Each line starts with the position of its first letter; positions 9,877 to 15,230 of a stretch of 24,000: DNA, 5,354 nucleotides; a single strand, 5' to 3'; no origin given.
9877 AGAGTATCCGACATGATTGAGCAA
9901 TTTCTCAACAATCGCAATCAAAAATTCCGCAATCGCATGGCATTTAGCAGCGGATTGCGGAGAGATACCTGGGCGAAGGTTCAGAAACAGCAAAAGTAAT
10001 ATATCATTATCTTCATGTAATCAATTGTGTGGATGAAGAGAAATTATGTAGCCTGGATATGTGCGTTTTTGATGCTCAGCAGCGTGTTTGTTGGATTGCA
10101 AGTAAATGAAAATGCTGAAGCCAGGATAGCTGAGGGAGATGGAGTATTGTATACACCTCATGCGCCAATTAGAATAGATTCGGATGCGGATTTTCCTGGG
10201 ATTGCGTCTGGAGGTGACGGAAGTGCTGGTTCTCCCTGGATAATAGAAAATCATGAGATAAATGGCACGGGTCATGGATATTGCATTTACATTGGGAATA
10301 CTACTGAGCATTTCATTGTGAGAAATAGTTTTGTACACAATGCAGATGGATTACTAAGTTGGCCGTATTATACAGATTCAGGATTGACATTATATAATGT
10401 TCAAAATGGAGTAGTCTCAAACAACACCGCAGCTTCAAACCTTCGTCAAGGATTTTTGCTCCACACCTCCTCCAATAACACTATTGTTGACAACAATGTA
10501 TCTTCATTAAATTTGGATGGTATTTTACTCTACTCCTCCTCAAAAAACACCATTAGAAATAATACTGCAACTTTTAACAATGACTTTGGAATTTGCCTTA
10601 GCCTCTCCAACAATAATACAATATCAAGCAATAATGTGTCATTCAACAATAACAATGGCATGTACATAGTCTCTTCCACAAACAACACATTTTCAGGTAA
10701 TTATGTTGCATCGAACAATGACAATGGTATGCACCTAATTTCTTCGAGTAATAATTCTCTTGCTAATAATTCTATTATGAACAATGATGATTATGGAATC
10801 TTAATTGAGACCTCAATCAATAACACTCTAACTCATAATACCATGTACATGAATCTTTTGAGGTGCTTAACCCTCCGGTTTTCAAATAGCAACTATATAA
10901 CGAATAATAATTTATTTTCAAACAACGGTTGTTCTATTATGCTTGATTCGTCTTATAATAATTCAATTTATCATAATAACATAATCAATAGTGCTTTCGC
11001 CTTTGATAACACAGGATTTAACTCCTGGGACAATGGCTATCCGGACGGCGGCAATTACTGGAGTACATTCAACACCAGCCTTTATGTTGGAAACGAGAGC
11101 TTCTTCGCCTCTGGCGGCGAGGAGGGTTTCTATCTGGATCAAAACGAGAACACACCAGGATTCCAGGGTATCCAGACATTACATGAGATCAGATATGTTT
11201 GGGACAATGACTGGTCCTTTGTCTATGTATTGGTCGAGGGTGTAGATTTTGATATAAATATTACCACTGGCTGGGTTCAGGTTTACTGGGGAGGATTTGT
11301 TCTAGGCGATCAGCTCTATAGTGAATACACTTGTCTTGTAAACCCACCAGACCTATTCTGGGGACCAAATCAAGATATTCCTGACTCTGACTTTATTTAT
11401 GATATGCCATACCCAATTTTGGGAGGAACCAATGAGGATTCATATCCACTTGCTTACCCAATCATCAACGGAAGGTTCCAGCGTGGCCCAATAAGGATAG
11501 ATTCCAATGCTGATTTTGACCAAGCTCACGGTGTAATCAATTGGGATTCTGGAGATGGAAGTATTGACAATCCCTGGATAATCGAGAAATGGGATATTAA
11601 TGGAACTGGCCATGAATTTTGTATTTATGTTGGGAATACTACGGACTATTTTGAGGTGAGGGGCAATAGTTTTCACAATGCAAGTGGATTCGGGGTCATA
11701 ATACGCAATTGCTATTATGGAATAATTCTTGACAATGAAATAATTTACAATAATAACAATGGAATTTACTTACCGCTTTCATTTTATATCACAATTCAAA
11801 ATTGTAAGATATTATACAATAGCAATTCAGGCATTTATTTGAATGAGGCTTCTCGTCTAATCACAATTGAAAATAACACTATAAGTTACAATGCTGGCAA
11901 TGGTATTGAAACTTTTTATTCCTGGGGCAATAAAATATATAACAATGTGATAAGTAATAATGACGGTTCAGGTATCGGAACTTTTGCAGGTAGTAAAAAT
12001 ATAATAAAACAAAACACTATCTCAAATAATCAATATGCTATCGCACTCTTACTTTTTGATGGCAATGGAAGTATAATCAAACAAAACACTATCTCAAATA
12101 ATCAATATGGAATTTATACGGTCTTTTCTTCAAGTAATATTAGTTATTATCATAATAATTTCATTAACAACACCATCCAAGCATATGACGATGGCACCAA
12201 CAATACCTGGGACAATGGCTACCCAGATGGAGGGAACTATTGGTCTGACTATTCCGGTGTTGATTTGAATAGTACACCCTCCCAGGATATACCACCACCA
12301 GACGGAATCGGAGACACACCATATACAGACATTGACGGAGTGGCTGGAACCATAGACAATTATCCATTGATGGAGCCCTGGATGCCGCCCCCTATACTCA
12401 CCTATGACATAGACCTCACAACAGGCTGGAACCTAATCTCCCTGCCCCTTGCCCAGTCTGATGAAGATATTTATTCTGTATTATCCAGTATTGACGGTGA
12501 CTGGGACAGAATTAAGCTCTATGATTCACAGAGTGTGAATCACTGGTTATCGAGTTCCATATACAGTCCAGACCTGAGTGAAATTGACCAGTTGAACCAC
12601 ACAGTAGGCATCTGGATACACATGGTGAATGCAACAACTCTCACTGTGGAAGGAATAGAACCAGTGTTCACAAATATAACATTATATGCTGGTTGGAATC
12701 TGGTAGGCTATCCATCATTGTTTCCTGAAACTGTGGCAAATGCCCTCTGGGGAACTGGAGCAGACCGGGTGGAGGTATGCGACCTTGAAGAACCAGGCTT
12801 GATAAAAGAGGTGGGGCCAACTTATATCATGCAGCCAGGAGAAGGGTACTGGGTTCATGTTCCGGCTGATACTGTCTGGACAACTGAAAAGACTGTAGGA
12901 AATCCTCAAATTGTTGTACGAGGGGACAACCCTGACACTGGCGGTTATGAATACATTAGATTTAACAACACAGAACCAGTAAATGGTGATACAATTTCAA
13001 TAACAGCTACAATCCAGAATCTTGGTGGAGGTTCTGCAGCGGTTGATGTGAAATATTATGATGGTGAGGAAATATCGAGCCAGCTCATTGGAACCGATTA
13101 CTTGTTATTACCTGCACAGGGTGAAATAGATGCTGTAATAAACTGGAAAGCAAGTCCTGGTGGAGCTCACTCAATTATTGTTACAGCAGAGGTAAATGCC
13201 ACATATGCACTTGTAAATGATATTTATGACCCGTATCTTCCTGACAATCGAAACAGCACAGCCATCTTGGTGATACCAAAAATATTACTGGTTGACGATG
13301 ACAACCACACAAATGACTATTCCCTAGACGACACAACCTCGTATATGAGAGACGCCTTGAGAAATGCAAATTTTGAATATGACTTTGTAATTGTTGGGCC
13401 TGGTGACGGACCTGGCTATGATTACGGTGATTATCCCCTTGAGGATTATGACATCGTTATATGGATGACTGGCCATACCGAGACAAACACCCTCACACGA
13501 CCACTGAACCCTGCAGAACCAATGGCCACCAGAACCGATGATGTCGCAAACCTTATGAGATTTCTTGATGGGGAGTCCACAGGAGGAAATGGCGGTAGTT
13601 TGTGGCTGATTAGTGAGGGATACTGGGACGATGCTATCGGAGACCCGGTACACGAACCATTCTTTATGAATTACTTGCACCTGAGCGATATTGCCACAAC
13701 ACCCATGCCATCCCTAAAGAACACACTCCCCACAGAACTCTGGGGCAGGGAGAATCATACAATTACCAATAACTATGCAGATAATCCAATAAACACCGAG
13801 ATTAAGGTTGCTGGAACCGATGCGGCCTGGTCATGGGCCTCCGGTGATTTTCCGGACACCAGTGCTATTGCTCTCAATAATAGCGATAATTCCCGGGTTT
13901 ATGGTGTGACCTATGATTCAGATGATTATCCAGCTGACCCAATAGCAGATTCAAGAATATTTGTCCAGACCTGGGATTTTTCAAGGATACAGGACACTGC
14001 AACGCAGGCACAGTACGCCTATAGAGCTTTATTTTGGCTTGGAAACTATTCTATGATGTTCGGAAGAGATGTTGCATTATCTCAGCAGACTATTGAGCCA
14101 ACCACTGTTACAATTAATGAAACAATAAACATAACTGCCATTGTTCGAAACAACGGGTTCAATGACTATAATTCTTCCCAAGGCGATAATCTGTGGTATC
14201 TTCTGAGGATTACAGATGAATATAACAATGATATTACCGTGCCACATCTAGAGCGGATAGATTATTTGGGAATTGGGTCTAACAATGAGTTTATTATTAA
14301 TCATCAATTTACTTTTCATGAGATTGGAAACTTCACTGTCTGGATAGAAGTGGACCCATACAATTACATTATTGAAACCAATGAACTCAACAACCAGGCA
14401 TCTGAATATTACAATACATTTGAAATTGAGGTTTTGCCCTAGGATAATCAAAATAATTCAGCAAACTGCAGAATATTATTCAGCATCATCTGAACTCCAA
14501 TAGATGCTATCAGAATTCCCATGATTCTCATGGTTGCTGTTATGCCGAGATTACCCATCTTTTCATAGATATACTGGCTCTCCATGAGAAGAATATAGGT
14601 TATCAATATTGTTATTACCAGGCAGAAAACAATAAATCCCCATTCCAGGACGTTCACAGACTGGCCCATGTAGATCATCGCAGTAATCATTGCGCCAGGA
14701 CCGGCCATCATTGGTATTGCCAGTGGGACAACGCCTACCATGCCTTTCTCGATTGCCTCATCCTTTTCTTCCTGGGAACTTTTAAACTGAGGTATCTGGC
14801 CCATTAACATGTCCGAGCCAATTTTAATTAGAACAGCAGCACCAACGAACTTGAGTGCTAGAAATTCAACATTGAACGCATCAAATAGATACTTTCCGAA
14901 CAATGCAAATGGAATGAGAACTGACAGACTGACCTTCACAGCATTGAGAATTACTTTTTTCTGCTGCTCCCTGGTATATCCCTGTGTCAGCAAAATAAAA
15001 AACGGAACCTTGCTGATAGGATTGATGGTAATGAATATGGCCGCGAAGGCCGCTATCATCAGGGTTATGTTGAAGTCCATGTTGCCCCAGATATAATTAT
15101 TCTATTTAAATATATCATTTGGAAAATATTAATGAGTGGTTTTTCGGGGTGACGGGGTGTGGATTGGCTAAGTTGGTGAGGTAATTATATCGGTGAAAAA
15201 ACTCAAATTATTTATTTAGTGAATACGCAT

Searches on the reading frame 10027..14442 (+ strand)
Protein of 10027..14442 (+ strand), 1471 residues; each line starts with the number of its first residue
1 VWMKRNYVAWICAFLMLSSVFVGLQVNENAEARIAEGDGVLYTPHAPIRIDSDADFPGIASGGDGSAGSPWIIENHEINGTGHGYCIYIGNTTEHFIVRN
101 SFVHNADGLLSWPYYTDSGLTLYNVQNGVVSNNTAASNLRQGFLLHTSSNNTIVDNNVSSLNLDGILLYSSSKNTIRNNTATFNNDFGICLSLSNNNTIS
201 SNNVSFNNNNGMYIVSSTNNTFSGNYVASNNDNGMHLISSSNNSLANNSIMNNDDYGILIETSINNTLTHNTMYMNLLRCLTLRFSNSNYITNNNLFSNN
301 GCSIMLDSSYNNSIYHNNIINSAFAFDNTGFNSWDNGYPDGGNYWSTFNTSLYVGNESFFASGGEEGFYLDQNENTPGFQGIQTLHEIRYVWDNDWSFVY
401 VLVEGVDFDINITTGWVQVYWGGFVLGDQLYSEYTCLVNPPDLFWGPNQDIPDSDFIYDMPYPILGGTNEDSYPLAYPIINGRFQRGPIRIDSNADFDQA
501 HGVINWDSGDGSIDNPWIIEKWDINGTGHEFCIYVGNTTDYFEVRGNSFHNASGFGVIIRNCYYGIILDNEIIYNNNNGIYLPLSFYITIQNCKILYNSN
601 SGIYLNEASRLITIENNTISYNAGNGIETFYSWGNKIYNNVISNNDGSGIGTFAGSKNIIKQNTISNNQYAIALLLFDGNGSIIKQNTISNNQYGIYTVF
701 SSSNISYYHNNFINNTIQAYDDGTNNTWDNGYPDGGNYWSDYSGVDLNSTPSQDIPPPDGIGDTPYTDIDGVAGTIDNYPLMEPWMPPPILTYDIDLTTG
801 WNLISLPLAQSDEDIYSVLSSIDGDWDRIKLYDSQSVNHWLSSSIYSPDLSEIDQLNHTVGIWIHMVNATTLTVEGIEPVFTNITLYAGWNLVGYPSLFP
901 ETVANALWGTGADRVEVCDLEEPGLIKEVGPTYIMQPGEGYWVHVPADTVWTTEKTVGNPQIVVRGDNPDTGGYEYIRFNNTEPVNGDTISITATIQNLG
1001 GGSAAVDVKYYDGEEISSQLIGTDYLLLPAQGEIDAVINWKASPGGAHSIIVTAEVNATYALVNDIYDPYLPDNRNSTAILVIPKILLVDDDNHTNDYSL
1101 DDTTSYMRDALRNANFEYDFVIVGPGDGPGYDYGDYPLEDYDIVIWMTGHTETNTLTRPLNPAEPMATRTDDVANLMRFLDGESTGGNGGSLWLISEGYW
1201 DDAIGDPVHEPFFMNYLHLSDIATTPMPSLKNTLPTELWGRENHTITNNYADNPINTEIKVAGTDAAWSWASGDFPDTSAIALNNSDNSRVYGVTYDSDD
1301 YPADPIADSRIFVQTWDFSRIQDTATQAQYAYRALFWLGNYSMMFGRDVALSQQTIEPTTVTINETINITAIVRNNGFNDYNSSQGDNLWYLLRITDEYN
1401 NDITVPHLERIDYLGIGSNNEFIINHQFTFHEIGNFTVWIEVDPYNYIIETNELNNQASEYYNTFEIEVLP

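Call 93: search_protein_families(library=pfam, proteins=[window:10027-14442:+], max_evalue=0.00001)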
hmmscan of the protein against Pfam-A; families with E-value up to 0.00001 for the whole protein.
window:10027-14442:+ (1471 aa): 3 families
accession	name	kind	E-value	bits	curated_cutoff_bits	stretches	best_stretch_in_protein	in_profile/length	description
PF05048.19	NosD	-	1.8e-59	201.2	23.6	4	83-253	15-172/212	Periplasmic copper-binding protein (NosD)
PF13229.12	Beta_helix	-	2.5e-54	183.6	25.9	4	588-730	11-155/158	Right handed beta helix region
PF07705.17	CARDB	-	3.1e-11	43.8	22.7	1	1353-1459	7-100/101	CARDB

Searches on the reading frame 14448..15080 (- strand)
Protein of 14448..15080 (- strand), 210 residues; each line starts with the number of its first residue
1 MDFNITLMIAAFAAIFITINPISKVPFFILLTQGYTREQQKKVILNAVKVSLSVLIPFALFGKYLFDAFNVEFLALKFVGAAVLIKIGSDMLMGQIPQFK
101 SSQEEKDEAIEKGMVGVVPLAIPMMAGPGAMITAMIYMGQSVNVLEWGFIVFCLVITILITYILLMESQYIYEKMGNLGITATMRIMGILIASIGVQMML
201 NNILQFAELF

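Call 93: search_protein_families(library=pfam, proteins=[window:14448-15080:-], max_evalue=0.00001)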
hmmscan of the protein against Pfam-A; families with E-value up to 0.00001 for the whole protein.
window:14448-15080:- (210 aa): 1 family
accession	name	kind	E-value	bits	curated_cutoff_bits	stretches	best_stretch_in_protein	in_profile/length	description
PF01914.23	MarC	-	2.7e-45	154.7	23.9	1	7-204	3-200/203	MarC family integral membrane protein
